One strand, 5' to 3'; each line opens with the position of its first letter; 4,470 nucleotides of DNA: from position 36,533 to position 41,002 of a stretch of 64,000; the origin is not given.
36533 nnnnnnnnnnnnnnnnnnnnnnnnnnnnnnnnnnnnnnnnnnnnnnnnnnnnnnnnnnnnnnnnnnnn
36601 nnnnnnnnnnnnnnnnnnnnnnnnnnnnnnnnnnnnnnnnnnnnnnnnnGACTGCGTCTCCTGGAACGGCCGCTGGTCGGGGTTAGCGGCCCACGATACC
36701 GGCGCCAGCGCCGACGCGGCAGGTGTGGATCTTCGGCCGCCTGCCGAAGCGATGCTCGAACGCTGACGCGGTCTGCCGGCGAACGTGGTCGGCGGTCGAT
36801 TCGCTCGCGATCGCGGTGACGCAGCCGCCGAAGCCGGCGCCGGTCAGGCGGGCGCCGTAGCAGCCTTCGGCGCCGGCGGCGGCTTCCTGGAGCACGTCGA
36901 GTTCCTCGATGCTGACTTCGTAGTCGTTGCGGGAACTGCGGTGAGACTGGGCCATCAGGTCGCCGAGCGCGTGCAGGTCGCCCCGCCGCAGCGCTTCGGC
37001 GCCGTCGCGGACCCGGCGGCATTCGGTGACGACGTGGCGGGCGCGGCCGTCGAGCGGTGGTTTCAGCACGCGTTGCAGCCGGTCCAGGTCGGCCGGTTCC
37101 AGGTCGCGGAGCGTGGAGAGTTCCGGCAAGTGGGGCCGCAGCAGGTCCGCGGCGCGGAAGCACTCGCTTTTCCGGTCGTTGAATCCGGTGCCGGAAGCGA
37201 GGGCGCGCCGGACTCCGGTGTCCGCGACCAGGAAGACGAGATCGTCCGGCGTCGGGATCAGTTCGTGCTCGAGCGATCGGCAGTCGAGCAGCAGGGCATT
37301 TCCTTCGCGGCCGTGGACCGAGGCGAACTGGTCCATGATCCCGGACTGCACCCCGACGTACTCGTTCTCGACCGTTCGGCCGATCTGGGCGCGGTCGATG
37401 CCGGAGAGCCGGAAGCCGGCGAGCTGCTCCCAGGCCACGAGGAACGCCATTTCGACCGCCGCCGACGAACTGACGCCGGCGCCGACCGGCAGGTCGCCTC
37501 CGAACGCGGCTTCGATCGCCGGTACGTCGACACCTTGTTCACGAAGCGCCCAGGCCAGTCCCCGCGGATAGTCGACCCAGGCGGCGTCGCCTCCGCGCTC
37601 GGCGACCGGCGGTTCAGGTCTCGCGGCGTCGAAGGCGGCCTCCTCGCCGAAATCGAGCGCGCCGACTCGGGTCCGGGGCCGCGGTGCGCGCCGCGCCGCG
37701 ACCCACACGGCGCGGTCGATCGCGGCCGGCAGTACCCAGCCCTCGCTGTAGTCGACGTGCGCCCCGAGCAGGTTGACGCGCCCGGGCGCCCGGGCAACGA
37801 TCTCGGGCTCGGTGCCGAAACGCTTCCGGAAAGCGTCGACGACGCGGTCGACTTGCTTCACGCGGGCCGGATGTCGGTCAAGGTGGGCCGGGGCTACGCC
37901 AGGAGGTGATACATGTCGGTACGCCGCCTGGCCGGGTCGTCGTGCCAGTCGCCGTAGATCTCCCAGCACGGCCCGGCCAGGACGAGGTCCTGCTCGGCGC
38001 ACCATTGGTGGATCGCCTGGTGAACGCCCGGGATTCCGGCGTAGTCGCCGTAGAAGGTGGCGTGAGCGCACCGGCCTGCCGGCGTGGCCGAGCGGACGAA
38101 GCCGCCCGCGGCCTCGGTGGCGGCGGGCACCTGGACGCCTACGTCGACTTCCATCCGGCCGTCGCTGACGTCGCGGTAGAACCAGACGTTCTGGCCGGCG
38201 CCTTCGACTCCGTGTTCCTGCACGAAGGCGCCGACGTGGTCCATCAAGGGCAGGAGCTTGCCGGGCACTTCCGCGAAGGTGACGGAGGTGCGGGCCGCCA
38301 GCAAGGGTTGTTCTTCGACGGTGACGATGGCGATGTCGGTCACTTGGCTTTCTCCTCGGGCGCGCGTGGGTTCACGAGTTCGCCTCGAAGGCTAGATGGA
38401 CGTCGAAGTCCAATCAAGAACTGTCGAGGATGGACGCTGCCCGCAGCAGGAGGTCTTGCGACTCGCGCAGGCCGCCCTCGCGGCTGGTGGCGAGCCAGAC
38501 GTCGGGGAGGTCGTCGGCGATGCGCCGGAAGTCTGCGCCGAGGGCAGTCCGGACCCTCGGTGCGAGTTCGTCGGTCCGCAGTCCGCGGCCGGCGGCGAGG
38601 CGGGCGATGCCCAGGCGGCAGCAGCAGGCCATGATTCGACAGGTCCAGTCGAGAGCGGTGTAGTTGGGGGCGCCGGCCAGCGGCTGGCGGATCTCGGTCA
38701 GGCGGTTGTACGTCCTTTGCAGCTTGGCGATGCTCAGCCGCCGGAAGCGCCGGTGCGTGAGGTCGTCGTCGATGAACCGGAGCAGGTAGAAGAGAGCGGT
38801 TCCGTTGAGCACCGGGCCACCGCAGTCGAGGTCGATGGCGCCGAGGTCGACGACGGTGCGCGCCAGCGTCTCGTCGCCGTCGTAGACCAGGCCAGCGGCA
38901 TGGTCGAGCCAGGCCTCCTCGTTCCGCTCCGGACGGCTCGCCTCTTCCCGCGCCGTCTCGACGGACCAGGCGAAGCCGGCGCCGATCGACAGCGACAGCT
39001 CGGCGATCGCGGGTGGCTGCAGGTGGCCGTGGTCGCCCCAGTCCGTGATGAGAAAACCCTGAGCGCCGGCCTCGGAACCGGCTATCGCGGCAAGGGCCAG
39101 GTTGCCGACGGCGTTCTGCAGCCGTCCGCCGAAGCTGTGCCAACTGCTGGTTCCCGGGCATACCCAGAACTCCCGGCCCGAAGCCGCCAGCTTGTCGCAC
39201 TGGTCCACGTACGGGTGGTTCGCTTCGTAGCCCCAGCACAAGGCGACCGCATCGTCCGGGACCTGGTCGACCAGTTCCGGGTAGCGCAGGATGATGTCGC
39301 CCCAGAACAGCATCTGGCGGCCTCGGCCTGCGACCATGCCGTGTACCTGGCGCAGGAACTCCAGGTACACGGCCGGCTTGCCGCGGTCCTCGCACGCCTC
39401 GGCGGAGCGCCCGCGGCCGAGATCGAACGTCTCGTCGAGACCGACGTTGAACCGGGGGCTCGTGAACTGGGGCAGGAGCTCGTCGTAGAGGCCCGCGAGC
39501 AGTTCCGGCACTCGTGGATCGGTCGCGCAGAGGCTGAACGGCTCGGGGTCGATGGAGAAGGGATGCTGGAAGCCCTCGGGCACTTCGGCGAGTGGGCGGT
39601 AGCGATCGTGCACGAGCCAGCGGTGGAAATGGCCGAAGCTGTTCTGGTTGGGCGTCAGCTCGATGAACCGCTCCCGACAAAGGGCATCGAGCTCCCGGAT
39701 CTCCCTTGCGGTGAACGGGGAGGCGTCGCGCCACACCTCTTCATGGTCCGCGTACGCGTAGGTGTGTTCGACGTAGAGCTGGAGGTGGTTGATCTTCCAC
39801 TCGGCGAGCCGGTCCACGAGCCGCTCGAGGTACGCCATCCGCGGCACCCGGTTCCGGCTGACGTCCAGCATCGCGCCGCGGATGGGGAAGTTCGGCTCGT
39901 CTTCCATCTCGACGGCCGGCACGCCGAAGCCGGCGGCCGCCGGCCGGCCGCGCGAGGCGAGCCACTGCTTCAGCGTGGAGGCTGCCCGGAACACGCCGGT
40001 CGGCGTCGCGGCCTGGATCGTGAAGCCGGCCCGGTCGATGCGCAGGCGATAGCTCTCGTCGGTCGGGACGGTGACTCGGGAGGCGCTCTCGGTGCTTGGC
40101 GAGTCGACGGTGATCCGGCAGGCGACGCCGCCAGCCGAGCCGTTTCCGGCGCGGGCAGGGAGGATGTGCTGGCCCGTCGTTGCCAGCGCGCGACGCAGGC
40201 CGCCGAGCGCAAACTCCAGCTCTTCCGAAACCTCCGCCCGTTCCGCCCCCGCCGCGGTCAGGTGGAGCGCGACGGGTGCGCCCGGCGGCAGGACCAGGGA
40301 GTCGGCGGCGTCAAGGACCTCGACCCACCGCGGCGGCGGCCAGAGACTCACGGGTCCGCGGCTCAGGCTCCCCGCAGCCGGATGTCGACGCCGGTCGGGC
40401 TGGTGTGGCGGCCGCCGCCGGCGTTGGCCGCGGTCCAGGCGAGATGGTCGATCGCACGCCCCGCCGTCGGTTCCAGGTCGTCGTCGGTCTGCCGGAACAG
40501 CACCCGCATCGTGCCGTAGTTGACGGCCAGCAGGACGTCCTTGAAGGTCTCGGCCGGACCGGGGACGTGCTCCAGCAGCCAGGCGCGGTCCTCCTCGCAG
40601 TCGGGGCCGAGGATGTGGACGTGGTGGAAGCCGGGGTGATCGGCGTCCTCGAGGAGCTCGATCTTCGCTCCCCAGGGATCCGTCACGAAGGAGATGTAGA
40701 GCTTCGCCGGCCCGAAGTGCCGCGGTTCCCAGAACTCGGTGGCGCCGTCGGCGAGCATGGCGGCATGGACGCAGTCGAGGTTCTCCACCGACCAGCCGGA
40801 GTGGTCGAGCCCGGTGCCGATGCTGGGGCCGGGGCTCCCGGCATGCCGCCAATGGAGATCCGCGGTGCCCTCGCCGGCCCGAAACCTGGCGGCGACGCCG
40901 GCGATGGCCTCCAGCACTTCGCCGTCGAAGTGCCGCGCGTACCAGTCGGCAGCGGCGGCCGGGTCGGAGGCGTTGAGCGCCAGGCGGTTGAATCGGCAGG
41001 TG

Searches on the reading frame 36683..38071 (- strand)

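Call 62: search_protein_families(library=pfam, proteins=[window:36683-38071:-], max_evalue=0.0001)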
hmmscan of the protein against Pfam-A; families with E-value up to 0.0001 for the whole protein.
window:36683-38071:- (462 aa): 3 families
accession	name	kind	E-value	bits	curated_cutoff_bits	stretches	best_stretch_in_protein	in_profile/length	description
PF10509.15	GalKase_gal_bdg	-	4.6e-21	74.6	23.1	1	80-128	2-49/49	Galactokinase galactose-binding signature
PF00288.32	GHMP_kinases_N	-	7.3e-16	58.6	22.3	1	169-254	3-86/87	GHMP kinases N terminal domain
PF08544.19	GHMP_kinases_C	-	2.7e-15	57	21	1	359-438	3-83/85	GHMP kinases C terminal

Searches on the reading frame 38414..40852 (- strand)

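Call 62: search_protein_families(library=pfam, proteins=[window:38414-40852:-], max_evalue=0.0001)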
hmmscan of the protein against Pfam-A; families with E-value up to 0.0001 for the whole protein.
window:38414-40852:- (812 aa): 3 families
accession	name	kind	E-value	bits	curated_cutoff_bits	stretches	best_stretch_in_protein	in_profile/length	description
PF00728.28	Glyco_hydro_20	-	4.7e-14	52.9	22.3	1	322-566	1-261/348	Glycosyl hydrolase family 20, catalytic domain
PF02838.20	Glyco_hydro_20b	-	1.6e-10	42.2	26.1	1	170-318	4-123/124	Glycosyl hydrolase family 20, domain 2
PF14845.11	Glycohydro_20b2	-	3.8e-05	24.9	27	1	254-296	87-129/130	beta-acetyl hexosaminidase like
